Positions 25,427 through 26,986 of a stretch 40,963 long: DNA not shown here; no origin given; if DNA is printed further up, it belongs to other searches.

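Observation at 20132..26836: Orphan seven-gene locus: methyltransferase, GGR-like flavoprotein, NUDIX, ATP-grasp, convergent second ATP-grasp, SRPBCC, FabF-type ketosynthase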

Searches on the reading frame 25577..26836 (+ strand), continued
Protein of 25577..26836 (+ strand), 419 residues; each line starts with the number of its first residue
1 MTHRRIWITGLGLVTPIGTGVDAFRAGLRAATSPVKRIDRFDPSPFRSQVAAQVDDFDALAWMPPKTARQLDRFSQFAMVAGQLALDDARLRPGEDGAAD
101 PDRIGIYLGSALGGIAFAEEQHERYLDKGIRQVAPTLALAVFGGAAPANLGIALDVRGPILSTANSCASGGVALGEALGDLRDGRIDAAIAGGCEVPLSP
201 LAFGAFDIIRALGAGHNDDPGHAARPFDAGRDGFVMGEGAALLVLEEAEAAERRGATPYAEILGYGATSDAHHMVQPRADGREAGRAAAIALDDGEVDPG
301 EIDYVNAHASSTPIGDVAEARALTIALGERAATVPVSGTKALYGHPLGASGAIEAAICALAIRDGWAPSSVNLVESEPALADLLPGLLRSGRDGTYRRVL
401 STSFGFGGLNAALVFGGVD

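Call 59: search_protein_families(library=pfam, proteins=[L061:8360-8845:+, L061:7158-8363:+, L061:8842-9531:+, L061:9528-9992:+], max_evalue=0.001)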
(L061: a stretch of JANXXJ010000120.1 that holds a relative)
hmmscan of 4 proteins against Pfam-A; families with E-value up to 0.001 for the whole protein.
L061:8360-8845:+ (161 aa): 1 family
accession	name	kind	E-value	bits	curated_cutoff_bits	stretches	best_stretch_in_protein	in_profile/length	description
PF01613.24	Flavin_Reduct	-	5.9e-43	147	27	1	17-160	2-152/153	Flavin reductase like domain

L061:7158-8363:+ (401 aa): 7 families
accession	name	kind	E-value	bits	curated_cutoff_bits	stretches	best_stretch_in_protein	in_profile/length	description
PF01494.25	FAD_binding_3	-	1.9e-26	93.6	22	1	6-338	2-339/349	FAD binding domain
PF01266.30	DAO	-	6.9e-10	39.4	27.9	2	105-265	148-313/353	FAD dependent oxidoreductase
PF05834.18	Lycopene_cycl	-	2.7e-08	33.7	23.4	0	277-335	257-298/380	Lycopene cyclase protein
PF00890.30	FAD_binding_2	-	5.5e-08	32.9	20.4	0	97-164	125-202/414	FAD binding domain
PF12831.13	FAD_oxidored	-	6.6e-07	29.4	27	0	7-36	1-30/416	FAD dependent oxidoreductase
PF07992.20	Pyr_redox_2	-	5.1e-05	23.3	26.1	1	7-41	2-37/291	Pyridine nucleotide-disulphide oxidoreductase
PF04820.20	Trp_halogenase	-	6.9e-05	22.3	21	0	105-165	156-213/458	Tryptophan halogenase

L061:8842-9531:+ (229 aa): 5 families
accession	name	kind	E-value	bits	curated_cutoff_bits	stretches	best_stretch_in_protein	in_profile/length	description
PF08241.18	Methyltransf_11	-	4.9e-13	50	21.2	1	63-155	1-90/95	Methyltransferase domain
PF13649.12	Methyltransf_25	-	1.3e-10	42.3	27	1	63-153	2-94/97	Methyltransferase domain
PF13489.12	Methyltransf_23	-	5.5e-07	29.9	27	1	47-145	12-101/164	Methyltransferase domain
PF08242.18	Methyltransf_12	-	2.8e-06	28.4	30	1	63-152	1-92/98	Methyltransferase domain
PF13847.12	Methyltransf_31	-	6.4e-05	23.1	27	1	60-153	5-102/145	Methyltransferase domain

L061:9528-9992:+ (154 aa): 2 families
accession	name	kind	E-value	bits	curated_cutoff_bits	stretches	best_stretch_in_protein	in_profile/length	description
PF10604.15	Polyketide_cyc2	-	3.6e-08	34.2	27.4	1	2-151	2-142/142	Polyketide cyclase / dehydrase and lipid transport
PF03364.25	Polyketide_cyc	-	6.1e-07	30.2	23.4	1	11-120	2-106/126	Polyketide cyclase / dehydrase and lipid transport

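Call 69: search_protein_representatives(protein=window:25577-26836:+)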
Query: 419 residues. Proteins with E-value up to 0.001 (for the whole library): 68074; up to 1e-10: 41817; up to 1e-30: 8024. The best 150 are listed.
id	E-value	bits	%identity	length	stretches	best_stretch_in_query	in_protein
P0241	3.0e-210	715.2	81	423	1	2-417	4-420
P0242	4.4e-156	536.7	81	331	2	35-293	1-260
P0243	2.1e-125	435.7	84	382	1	141-391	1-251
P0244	7.5e-123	427.3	86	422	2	3-202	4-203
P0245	2.6e-121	422.2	72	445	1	63-393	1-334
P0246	5.9e-120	417.7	55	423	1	4-416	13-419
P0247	1.6e-114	399.9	84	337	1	3-223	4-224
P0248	1.7e-111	389.9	35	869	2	3-415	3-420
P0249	4.7e-110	385.1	51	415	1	4-419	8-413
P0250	2.3e-107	376.3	80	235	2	29-145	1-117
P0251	3.5e-107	375.7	69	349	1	63-370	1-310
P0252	1.5e-101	357.1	43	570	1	3-415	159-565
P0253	1.6e-101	357.0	70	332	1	31-301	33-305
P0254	3.4e-101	355.9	76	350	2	167-376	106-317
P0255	5.4e-100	352.0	46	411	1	4-415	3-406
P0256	1.6e-99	350.4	66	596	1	5-297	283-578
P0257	3.3e-99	349.4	59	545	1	32-390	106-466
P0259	2.3e-98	346.6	43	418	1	3-417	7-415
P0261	3.7e-98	345.9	55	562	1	2-416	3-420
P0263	2.8e-97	343.0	41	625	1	3-416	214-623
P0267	9.7e-96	338.0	46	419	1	4-415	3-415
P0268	1.4e-95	337.5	43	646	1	2-414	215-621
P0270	1.3e-93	331.0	42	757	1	3-417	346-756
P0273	2.7e-93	329.9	43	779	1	3-416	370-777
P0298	1.5e-87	311.0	43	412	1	1-418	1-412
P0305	1.5e-86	307.7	43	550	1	4-416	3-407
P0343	1.4e-81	291.4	44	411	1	5-415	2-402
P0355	9.3e-81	288.6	45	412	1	2-416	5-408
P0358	1.5e-80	288.0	53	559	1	4-329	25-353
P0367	3.4e-80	286.8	44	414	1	5-417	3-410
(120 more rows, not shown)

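Call 70: search_protein_families(library=pfam, proteins=[P0252, P0263, P0268, P0270, P0273, P0261, P0257, P0256, P0305, P0358], max_evalue=0.0001)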
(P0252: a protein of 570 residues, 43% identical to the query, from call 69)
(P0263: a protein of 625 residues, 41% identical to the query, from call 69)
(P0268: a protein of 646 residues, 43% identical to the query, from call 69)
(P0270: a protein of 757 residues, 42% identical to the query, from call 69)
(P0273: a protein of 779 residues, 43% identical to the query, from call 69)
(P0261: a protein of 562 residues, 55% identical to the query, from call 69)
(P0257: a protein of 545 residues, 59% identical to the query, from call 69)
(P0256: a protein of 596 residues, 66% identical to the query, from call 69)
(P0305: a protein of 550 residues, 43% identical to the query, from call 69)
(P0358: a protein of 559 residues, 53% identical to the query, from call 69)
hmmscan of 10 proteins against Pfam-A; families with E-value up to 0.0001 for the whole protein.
P0252 (570 aa): 4 families
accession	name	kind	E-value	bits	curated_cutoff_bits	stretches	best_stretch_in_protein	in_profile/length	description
PF00109.32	ketoacyl-synt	-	2.9e-58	197.9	20.8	1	160-403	2-252/252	Beta-ketoacyl synthase, N-terminal domain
PF02801.28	Ketoacyl-synt_C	-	1.7e-41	141.4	20.8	1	411-525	1-118/119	Beta-ketoacyl synthase, C-terminal domain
PF07238.19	PilZ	-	3.1e-11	44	22.5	1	9-112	1-97/102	PilZ domain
PF00108.29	Thiolase_N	-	2.5e-07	30.8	26.4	1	311-348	76-113/260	Thiolase, N-terminal domain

P0263 (625 aa): 3 families
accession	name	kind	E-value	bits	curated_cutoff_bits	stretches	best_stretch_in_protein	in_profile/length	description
PF00109.32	ketoacyl-synt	-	1.5e-54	185.7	20.8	1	215-460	2-252/252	Beta-ketoacyl synthase, N-terminal domain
PF02801.28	Ketoacyl-synt_C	-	8.9e-37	126.2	20.8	1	468-582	1-118/119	Beta-ketoacyl synthase, C-terminal domain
PF07238.19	PilZ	-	6.9e-05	23.6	22.5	0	63-133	1-72/102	PilZ domain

P0268 (646 aa): 3 families
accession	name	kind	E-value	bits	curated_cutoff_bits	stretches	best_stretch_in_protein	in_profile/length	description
PF00109.32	ketoacyl-synt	-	5.4e-49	167.5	20.8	1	217-460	2-252/252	Beta-ketoacyl synthase, N-terminal domain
PF02801.28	Ketoacyl-synt_C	-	3e-36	124.5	20.8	1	468-583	1-119/119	Beta-ketoacyl synthase, C-terminal domain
PF10114.15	PocR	-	2.1e-08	34.6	23.9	1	15-121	39-143/162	Sensory domain found in PocR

P0270 (757 aa): 3 families
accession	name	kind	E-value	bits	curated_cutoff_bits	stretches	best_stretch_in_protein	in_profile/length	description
PF00109.32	ketoacyl-synt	-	4.5e-51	174.3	20.8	1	347-592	2-252/252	Beta-ketoacyl synthase, N-terminal domain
PF02801.28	Ketoacyl-synt_C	-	1.1e-36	125.9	20.8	1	600-715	1-119/119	Beta-ketoacyl synthase, C-terminal domain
PF07238.19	PilZ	-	1.9e-22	79.9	22.5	2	45-141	3-96/102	PilZ domain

P0273 (779 aa): 4 families
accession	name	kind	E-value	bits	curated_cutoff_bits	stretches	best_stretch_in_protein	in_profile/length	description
PF00109.32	ketoacyl-synt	-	3.4e-49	168.2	20.8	1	371-614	2-252/252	Beta-ketoacyl synthase, N-terminal domain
PF02801.28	Ketoacyl-synt_C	-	4e-37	127.3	20.8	1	622-736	1-118/119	Beta-ketoacyl synthase, C-terminal domain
PF00990.26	GGDEF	-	2.4e-31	109.1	23.8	1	198-351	3-157/161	Diguanylate cyclase, GGDEF domain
PF10114.15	PocR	-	6.7e-25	88.2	23.9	1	16-168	5-157/162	Sensory domain found in PocR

P0261 (562 aa): 2 families
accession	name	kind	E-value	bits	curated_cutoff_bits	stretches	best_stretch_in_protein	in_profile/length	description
PF00109.32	ketoacyl-synt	-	2.1e-12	47.7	20.8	0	225-252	223-250/252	Beta-ketoacyl synthase, N-terminal domain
PF02801.28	Ketoacyl-synt_C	-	2.3e-07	31.3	20.8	1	332-377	71-118/119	Beta-ketoacyl synthase, C-terminal domain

P0257 (545 aa): 2 families
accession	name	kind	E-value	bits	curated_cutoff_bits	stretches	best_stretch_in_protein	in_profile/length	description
PF00109.32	ketoacyl-synt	-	1.2e-26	94.4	20.8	1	173-324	111-251/252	Beta-ketoacyl synthase, N-terminal domain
PF02801.28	Ketoacyl-synt_C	-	1.1e-10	42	20.8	1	397-449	65-118/119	Beta-ketoacyl synthase, C-terminal domain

P0256 (596 aa): 2 families
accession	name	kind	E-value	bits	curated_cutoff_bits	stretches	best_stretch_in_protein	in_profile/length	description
PF00109.32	ketoacyl-synt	-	3.2e-25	89.6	20.8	1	334-530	69-250/252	Beta-ketoacyl synthase, N-terminal domain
PF00293.34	NUDIX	-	2.6e-09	37.7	21.1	1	2-94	31-122/134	NUDIX domain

P0305 (550 aa): 5 families
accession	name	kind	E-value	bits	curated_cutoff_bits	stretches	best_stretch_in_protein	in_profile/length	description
PF00109.32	ketoacyl-synt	-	3.2e-59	201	20.8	1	3-246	2-252/252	Beta-ketoacyl synthase, N-terminal domain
PF02801.28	Ketoacyl-synt_C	-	6.3e-38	129.9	20.8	1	254-367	1-119/119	Beta-ketoacyl synthase, C-terminal domain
PF00293.34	NUDIX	-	4.7e-17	62.7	21.1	1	436-533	12-123/134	NUDIX domain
PF14815.12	NUDIX_4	-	1.7e-05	25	35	1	437-536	10-105/113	NUDIX domain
PF00108.29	Thiolase_N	-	4.3e-05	23.4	26.4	0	154-192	76-114/260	Thiolase, N-terminal domain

P0358 (559 aa): 3 families
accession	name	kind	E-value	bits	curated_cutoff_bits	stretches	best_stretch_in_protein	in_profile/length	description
PF00109.32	ketoacyl-synt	-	4.1e-17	63.1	20.8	1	145-237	131-222/252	Beta-ketoacyl synthase, N-terminal domain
PF02801.28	Ketoacyl-synt_C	-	5.1e-14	52.7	20.8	1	286-356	4-75/119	Beta-ketoacyl synthase, C-terminal domain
PF00108.29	Thiolase_N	-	6.8e-05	22.8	26.4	0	182-217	78-113/260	Thiolase, N-terminal domain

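Call 71: list_cluster_members(proteins=[P0246, P0249, P0255, P0267, P0259, P0355, P0343, P0367, P0305, P0298])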
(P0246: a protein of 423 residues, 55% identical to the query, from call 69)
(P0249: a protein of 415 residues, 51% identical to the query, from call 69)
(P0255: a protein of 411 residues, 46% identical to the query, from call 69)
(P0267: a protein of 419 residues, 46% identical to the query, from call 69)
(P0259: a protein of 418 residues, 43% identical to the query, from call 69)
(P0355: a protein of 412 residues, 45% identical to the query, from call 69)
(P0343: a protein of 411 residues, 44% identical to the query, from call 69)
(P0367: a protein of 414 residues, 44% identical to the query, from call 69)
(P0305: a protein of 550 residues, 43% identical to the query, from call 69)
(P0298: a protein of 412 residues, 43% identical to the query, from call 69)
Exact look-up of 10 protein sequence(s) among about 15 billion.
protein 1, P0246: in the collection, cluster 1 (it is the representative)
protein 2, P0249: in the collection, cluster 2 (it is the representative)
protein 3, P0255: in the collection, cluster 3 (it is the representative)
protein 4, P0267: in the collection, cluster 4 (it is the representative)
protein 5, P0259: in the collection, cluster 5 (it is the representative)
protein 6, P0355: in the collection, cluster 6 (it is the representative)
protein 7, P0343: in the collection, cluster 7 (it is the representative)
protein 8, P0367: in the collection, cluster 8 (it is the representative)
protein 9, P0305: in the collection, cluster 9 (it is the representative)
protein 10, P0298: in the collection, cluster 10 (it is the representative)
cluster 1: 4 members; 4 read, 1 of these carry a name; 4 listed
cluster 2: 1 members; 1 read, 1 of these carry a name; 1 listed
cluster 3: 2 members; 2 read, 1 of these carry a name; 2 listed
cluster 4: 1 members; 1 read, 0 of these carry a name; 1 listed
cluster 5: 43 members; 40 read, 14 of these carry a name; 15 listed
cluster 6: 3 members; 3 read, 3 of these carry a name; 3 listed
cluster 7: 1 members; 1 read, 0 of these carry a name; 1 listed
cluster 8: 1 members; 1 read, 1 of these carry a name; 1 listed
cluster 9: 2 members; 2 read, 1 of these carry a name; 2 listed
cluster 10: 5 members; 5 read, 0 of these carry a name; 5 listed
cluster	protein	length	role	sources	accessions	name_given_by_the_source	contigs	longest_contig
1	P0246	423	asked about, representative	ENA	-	-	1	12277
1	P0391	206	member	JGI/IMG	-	3-oxoacyl-[acyl-carrier-protein] synthase II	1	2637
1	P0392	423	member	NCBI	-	-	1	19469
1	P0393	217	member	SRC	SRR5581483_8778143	-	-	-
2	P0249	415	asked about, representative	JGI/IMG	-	3-oxoacyl-[acyl-carrier-protein] synthase II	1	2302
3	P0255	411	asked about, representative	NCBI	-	-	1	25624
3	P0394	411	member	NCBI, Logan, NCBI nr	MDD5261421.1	MAG: beta-ketoacyl-[acyl-carrier-protein] synthase family protein [Methylacidiphilales ... | beta-ketoacyl-[acyl-carrier-protein] synthase family protein [Candidatus ...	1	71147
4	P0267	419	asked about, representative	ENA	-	-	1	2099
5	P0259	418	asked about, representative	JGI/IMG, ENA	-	-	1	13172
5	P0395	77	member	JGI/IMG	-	3-oxoacyl-[acyl-carrier-protein] synthase II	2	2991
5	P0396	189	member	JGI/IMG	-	3-oxoacyl-(acyl-carrier-protein) synthase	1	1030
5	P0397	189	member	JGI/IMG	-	3-oxoacyl-[acyl-carrier-protein] synthase II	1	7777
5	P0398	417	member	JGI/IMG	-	3-oxoacyl-[acyl-carrier-protein] synthase II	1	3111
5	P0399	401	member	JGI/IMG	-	3-oxoacyl-[acyl-carrier-protein] synthase II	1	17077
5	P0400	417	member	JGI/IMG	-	3-oxoacyl-[acyl-carrier-protein] synthase II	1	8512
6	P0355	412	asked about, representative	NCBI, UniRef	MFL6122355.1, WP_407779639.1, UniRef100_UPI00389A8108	beta-ketoacyl-ACP synthase II [Actinophytocola sp.] | beta-ketoacyl-ACP synthase II n=1 Tax=Actinophytocola sp. TaxID=1872138 ...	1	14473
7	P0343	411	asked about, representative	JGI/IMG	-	-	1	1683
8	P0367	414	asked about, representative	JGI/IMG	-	3-oxoacyl-[acyl-carrier-protein] synthase II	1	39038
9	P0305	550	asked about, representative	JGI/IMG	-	-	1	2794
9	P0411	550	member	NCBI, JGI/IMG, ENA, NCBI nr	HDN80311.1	MAG TPA: beta-ketoacyl-[acyl-carrier-protein] synthase II [Chloroflexi bacterium] | beta-ketoacyl-[acyl-carrier-protein] synthase II [Chloroflexota bacterium]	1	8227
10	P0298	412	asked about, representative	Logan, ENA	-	-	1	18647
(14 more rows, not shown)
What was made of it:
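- Tried and rejected: A Chloroflexota protein (P0411) fuses a FabF-like KS to a NUDIX domain (calls 70, 71).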

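Call 73: find_related_loci(query=P0411, collection=genome_contigs, flank=6000)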
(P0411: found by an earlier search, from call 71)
Query P0411 (550 aa) in genome_contigs; peptide patterns used: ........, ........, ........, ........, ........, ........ (x = any residue, [..] = any of these).
71 stretches matched a pattern; 50 encode a relative of the query (tblastn E <= 1e-3); 50 distinct loci.
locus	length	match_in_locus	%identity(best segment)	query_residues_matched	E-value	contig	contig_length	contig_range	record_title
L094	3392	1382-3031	100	1-550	0e+0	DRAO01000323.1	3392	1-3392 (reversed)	MAG TPA_asm: Chloroflexota bacterium isolate HyVt-206 Ga0116200_10019463, whole genome shotgun sequence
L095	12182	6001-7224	55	2-406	6e-143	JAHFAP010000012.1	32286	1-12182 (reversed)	MAG: Deltaproteobacteria bacterium isolate nzgw178 NODE_416_length_32287_cov_6.797084, whole genome shotgun sequence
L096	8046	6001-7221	53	1-405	7e-143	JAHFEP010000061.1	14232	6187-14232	MAG: Nitrospirae bacterium isolate nzgw271 NODE_3760_length_14233_cov_4.532029, whole genome shotgun sequence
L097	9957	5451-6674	53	1-406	1e-142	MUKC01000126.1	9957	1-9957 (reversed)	MAG: Desulfobacca sp. 4484_104 ex4484_104_scaffold_21812, whole genome shotgun sequence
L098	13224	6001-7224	56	2-406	4e-142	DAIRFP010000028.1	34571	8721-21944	MAG TPA_asm: Thermodesulfobacteriota bacterium isolate CTOTU25984 NODE_257_length_34571_cov_6.304265, whole genome shotg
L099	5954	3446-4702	58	3-418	8e-143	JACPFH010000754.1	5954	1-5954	MAG: Deltaproteobacteria bacterium isolate NC_groundwater_356_Ag_B-0.1um_58_8 GD18-4_B1_scaffold_2105115, whole genome s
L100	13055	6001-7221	59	3-406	4e-141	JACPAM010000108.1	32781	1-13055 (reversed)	MAG: Deltaproteobacteria bacterium isolate NC_groundwater_231_Ag_S-0.2um_58_12 S5_GD2017_2_S2_scaffold_1071, whole genom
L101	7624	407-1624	56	2-405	2e-141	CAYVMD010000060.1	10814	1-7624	MAG TPA_asm: uncultured bacterium isolate binchicken_co193_35 genome assembly, contig: NODE_3166_length_10814_cov_4.6575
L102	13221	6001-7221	56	3-406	1e-140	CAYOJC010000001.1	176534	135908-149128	MAG TPA_asm: uncultured Syntrophobacteraceae bacterium isolate SRP136066_co1_407 genome assembly, contig: NODE_28_length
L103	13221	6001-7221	56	3-406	1e-140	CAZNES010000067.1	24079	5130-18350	MAG TPA_asm: uncultured Syntrophobacteraceae bacterium isolate SRP119689_co1_315 genome assembly, contig: NODE_2703_leng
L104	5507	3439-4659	56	3-406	3e-141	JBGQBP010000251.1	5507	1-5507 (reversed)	MAG: Candidatus Binatia bacterium isolate OBJ2_061818_110_61 k141_2003580_length_5507_cov_42.3727, whole genome shotgun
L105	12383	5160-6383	57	1-406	7e-140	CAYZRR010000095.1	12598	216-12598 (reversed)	MAG TPA_asm: uncultured Thermodesulfobacteriota bacterium isolate binchicken_co25_115 genome assembly, contig: k141_1422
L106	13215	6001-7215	56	3-407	5e-140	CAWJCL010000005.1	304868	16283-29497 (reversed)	MAG: uncultured Actinomycetes bacterium isolate MFD04944.bin.1.73 genome assembly, contig: contig_84157, whole genome sh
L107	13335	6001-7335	51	2-452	3e-137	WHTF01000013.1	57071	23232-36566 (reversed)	MAG: Deltaproteobacteria bacterium isolate Dino_bin29 NODE_13_length_57071_cov_158.021152, whole genome shotgun sequence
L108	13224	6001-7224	55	2-406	1e-136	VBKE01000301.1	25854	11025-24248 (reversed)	MAG: Deltaproteobacteria bacterium isolate DP_1 14_1009_09_30cm_scaffold_1131, whole genome shotgun sequence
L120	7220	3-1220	54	3-406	2e-126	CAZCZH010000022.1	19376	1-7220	MAG TPA_asm: uncultured Gemmatimonadales bacterium isolate SRP214966_co2_143 genome assembly, contig: NODE_4036_length_1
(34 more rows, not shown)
